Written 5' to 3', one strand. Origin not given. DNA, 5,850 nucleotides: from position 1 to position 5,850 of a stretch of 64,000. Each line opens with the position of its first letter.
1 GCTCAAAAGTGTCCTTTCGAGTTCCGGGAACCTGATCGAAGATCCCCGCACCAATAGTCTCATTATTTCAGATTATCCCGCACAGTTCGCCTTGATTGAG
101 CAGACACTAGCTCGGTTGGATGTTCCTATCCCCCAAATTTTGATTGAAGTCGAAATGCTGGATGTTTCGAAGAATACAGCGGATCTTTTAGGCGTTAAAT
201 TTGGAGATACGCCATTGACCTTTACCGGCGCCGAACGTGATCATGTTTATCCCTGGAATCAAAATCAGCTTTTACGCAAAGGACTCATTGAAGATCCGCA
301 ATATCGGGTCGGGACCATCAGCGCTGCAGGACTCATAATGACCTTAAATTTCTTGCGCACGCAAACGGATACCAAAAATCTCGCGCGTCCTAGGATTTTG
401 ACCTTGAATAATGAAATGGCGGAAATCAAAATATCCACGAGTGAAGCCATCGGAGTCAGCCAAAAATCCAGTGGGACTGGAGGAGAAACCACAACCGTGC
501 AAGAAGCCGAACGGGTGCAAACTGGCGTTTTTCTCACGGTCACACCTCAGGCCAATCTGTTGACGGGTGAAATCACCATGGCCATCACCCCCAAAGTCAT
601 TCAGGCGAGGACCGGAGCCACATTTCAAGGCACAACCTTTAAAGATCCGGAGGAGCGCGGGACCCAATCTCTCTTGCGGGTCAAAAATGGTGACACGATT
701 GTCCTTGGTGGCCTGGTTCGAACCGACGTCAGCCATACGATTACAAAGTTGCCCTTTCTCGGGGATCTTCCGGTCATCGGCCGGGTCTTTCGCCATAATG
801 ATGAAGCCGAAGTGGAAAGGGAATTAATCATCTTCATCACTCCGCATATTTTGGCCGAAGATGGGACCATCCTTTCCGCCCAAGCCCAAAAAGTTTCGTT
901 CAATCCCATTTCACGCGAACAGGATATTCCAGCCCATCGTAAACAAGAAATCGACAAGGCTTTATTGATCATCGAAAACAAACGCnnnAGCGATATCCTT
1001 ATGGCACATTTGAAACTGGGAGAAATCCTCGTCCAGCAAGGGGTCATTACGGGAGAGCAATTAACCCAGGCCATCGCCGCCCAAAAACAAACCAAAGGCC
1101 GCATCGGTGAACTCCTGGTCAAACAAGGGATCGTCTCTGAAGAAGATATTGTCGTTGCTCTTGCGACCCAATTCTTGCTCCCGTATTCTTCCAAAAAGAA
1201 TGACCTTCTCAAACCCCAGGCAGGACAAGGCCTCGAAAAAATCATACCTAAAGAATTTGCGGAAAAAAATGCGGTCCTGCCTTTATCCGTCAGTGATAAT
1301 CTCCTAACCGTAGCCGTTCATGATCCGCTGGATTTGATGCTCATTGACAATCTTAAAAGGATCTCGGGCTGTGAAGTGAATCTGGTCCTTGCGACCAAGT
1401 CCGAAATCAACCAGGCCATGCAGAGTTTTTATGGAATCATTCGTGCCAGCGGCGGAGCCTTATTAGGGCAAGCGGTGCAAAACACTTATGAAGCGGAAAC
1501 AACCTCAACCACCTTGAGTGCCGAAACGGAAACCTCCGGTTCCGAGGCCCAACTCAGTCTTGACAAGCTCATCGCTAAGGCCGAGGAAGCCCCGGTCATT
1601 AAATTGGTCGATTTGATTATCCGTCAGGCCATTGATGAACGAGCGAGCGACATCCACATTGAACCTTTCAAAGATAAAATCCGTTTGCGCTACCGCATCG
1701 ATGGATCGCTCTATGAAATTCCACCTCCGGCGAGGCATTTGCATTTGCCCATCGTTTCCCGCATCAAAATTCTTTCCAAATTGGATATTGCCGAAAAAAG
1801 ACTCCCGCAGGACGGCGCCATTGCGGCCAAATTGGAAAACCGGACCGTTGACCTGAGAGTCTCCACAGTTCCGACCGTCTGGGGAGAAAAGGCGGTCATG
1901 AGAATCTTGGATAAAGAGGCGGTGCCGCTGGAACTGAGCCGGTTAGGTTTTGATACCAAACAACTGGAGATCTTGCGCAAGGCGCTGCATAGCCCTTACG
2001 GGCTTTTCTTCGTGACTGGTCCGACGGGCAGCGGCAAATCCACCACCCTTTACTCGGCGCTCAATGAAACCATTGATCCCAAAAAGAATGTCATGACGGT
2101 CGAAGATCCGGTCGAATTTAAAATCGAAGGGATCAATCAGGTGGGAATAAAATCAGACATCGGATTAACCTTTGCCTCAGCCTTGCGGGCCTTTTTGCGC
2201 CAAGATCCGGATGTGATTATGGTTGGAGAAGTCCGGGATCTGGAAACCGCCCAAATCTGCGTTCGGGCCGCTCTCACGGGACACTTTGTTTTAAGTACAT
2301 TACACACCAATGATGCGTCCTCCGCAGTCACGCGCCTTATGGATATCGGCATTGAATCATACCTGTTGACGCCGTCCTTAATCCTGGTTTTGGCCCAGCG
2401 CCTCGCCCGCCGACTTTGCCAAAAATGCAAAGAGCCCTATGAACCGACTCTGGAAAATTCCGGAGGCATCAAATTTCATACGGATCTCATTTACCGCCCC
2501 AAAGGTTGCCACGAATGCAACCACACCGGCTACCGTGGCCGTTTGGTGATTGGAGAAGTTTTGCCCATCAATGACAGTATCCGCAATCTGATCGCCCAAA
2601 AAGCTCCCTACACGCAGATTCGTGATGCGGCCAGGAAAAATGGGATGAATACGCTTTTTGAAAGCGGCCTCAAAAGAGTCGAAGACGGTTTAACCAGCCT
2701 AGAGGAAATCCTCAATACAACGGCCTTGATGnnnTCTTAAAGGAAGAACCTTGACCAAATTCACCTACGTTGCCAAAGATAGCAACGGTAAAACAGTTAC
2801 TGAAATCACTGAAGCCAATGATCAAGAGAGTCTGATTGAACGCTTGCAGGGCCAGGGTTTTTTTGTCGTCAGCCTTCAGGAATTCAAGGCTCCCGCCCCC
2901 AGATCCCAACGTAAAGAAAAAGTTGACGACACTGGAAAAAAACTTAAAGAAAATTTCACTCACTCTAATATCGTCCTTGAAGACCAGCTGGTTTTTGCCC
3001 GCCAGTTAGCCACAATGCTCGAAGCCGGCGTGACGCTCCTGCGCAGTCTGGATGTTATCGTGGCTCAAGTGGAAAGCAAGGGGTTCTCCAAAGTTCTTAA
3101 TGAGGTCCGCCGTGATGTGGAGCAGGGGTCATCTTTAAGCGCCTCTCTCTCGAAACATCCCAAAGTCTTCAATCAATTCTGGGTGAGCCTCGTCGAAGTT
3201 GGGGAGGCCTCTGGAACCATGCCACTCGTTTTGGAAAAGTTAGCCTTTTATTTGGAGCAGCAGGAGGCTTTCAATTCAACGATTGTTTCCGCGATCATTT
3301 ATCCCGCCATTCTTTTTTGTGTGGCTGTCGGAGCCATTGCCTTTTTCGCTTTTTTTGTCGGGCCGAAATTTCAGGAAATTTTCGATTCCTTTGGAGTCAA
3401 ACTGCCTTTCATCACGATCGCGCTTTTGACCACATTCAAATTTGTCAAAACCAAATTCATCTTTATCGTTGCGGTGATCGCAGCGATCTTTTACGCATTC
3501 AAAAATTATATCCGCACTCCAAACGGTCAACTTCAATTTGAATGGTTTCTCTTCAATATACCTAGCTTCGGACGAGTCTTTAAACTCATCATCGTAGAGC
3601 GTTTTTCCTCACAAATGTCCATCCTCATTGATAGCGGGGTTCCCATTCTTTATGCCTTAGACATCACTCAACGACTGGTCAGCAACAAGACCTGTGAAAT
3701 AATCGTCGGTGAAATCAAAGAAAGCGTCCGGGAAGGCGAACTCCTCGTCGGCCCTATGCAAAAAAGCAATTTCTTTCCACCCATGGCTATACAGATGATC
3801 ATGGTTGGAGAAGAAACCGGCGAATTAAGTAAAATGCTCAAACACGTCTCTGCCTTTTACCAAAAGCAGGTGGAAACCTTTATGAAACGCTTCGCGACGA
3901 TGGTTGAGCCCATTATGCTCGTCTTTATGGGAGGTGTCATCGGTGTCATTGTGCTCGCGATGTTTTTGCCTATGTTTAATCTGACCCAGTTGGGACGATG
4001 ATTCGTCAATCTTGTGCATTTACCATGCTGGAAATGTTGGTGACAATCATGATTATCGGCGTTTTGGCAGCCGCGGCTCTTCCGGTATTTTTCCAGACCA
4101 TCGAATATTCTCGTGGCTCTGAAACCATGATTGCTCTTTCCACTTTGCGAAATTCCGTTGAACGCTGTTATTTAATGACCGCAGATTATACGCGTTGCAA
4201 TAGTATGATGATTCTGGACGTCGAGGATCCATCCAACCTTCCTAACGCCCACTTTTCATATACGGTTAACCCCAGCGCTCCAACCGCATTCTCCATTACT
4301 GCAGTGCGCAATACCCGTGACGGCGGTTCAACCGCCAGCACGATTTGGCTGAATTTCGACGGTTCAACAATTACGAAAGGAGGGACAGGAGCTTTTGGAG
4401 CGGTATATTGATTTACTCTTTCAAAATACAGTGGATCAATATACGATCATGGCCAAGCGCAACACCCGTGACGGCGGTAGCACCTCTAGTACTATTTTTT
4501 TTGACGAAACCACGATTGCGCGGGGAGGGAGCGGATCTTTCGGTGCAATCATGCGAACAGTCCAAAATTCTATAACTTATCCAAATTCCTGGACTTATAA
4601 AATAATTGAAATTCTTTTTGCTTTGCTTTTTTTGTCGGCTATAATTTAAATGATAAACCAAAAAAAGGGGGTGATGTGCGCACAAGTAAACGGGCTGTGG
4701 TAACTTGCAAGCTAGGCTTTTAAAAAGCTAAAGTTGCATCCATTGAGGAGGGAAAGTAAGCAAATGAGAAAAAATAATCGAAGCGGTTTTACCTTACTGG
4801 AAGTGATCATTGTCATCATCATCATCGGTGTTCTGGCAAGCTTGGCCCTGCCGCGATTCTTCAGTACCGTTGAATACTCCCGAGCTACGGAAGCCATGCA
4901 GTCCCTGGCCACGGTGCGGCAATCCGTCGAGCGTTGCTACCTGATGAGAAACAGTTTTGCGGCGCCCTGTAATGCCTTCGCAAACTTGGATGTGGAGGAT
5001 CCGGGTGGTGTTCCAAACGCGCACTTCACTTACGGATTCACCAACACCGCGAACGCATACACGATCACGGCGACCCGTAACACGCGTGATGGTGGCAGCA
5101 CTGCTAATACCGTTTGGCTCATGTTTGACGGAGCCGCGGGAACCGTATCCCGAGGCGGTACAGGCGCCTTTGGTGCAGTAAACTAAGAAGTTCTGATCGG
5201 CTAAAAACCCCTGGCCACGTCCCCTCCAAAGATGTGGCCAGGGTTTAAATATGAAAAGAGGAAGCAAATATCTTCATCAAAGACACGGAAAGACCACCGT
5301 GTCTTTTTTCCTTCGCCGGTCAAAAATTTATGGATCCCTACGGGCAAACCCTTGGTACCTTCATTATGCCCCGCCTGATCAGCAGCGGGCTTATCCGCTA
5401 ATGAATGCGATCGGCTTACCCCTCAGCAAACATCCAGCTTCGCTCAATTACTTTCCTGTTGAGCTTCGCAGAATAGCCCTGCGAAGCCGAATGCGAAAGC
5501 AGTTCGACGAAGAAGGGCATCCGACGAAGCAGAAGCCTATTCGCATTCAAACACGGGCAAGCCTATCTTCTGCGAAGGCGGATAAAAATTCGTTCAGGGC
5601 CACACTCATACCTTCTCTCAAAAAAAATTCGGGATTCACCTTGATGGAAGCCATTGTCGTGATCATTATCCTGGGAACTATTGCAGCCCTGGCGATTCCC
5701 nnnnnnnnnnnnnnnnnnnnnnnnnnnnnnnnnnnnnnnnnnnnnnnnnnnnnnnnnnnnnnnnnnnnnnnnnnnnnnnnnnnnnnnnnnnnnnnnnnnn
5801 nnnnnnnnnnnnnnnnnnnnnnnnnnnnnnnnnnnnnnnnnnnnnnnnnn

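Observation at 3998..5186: Tandem paralogous pilin genes flanking a promoter-less pilin C-terminal cassette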

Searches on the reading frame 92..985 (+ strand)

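Call 5: search_protein_families(library=pfam, proteins=[window:92-985:+], max_evalue=0.01)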
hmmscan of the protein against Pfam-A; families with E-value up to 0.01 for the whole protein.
window:92-985:+ (298 aa): 1 family
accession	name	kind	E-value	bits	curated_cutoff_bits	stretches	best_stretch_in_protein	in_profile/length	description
PF00263.26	Secretin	-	1.4e-38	132.6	27.5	1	88-254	2-168/169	Bacterial type II and III secretion system protein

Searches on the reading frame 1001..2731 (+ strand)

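Call 5: search_protein_families(library=pfam, proteins=[window:1001-2731:+], max_evalue=0.01)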
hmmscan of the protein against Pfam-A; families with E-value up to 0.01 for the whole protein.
window:1001-2731:+ (577 aa): 5 families
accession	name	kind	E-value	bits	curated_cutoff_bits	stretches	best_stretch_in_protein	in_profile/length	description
PF00437.27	T2SSE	-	3.7e-137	457.3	24.9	1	194-571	3-369/370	Type II/IV secretion system protein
PF05157.20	MshEN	-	4.6e-17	62.2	23.1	1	80-146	19-86/90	MshEN domain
PF13604.12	AAA_30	-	0.00089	19.5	27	1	318-353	3-38/191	AAA domain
PF13191.12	AAA_16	-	0.00092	20.2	32.6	1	321-373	8-63/167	AAA ATPase domain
PF25199.1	nSTAND_NTPase5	-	0.001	19.3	34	1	328-373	36-82/145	Novel STAND NTPase 5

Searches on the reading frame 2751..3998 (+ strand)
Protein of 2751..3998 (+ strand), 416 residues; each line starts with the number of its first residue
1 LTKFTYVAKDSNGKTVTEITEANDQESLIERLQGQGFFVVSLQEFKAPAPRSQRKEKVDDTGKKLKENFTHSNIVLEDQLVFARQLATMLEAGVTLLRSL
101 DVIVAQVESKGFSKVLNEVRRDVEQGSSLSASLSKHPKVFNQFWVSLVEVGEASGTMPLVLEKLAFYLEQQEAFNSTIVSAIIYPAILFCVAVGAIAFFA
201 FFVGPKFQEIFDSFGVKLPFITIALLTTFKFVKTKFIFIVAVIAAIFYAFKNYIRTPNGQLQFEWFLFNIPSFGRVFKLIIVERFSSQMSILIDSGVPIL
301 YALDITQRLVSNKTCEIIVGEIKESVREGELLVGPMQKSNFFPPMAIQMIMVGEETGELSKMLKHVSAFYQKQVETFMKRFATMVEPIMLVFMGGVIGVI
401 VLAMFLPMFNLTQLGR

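Call 5: search_protein_families(library=pfam, proteins=[window:2751-3998:+], max_evalue=0.01)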
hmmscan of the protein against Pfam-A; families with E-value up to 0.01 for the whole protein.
window:2751-3998:+ (416 aa): 1 family
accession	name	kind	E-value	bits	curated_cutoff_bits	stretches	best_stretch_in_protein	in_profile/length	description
PF00482.28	T2SSF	-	5.9e-56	188.3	25.2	2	82-204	1-124/125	Type II secretion system (T2SS), protein F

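Call 11: find_related_loci(query=window:2751-3998:+, collection=genome_contigs, flank=6000)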
Query window:2751-3998:+ (416 aa) in genome_contigs; peptide patterns used: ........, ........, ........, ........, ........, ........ (x = any residue, [..] = any of these).
335 stretches matched a pattern; 199 encode a relative of the query (tblastn E <= 1e-3); the best 80 are kept; 79 distinct loci.
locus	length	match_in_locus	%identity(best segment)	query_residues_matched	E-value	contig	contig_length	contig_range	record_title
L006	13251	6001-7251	80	3-416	0e+0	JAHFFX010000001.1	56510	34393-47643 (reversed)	MAG: Candidatus Omnitrophota bacterium isolate nzgw301 NODE_297_length_56511_cov_3.091931, whole genome shotgun sequence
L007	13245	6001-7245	76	1-416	0e+0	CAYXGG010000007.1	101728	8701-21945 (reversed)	MAG TPA_asm: uncultured Planctomycetales bacterium isolate SRP150892_co2_491 genome assembly, contig: NODE_171_length_10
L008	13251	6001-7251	75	1-416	0e+0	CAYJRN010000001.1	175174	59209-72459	MAG TPA_asm: uncultured Planctomycetales bacterium isolate ERP125453_co1_226 genome assembly, contig: NODE_20_length_175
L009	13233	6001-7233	69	1-415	0e+0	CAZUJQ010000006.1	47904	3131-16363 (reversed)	MAG TPA_asm: uncultured Planctomycetales bacterium isolate binchicken_co21_390 genome assembly, contig: NODE_191_length_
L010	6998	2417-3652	69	1-415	0e+0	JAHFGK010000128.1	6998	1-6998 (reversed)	MAG: Candidatus Omnitrophota bacterium isolate nzgw313 NODE_19161_length_6999_cov_4.717069, whole genome shotgun sequenc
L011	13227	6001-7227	66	3-415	0e+0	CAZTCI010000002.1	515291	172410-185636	MAG TPA_asm: uncultured Planctomycetales bacterium isolate binchicken_co185_276 genome assembly, contig: NODE_10_length_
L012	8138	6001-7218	64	4-415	4e-178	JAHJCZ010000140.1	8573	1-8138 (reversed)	MAG: Candidatus Omnitrophota bacterium isolate Modern_marine.mb.324 Modern_marine.mb.324_k141_2068145, whole genome shot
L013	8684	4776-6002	64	1-415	7e-178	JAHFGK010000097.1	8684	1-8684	MAG: Candidatus Omnitrophota bacterium isolate nzgw313 NODE_13597_length_8685_cov_3.255255, whole genome shotgun sequenc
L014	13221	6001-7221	65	1-414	1e-176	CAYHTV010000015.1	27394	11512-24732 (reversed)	MAG TPA_asm: uncultured Planctomycetales bacterium isolate ERP119705_co15_632 genome assembly, contig: NODE_1475_length_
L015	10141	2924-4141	63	4-415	9e-177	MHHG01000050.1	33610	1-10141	MAG: Omnitrophica WOR_2 bacterium RIFOXYA2_FULL_38_17 rifoxya2_full_scaffold_461, whole genome shotgun sequence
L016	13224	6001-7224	62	1-414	3e-174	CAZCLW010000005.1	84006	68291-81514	MAG TPA_asm: uncultured Planctomycetales bacterium isolate SRP239054_co1_195 genome assembly, contig: NODE_157_length_84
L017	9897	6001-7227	61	1-415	3e-174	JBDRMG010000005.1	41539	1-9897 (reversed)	MAG: Candidatus Omnitrophota bacterium isolate MEGAHIT-group-1.82 k141_12386181, whole genome shotgun sequence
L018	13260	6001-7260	61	1-414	6e-171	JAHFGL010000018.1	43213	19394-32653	MAG: Candidatus Omnitrophota bacterium isolate nzgw314 NODE_906_length_43214_cov_4.493978, whole genome shotgun sequence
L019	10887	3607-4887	60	1-414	4e-171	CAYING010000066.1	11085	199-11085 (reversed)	MAG TPA_asm: uncultured Planctomycetales bacterium isolate ERP119705_co25_670 genome assembly, contig: NODE_5093_length_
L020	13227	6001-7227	63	1-415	5e-170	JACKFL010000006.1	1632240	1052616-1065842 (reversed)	MAG: Candidatus Omnitrophota bacterium isolate HK-STAS-OMNI-4 HK-STAS-OMNI-4_6, whole genome shotgun sequence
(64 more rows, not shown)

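Call 22: find_related_loci(query=window:2751-3998:+, collection=metagenome_contigs, flank=4000)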
Query window:2751-3998:+ (416 aa) in metagenome_contigs; peptide patterns used: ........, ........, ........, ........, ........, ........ (x = any residue, [..] = any of these).
500 stretches matched a pattern; 352 encode a relative of the query (tblastn E <= 1e-3); the best 80 are kept; 80 distinct loci.
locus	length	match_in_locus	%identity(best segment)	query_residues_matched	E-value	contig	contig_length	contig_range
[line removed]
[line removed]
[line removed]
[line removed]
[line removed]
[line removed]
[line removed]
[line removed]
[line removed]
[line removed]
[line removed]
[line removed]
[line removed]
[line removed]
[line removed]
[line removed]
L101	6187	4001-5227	61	1-414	2e-169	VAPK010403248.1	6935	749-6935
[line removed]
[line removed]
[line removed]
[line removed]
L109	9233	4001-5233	59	1-414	4e-160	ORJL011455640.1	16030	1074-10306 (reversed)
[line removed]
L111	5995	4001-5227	59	1-415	5e-160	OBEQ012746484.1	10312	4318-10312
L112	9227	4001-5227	60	1-415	7e-167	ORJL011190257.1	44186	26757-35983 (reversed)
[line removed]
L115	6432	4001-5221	54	1-413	5e-148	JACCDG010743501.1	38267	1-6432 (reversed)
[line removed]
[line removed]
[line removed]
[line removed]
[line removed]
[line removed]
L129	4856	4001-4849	54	1-287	5e-97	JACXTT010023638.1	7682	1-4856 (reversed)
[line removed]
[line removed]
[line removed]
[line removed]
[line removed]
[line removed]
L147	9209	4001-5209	37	1-416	4e-85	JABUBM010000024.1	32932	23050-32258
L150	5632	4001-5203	38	1-414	1e-84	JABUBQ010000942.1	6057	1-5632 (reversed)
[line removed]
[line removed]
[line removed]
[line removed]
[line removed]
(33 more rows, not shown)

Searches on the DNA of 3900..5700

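Call 25: search_rna_families(source=window, start=3900, end=5700, threshold=evalue, max_evalue=1)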
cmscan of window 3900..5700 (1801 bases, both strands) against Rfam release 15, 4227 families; matches with E-value up to 1: 1.
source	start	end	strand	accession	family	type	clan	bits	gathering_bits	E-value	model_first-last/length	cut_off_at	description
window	4921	4957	+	RF00008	Hammerhead_3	Gene; ribozyme;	CL00010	18.9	48.5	0.93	1-54/54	no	Hammerhead ribozyme (type III)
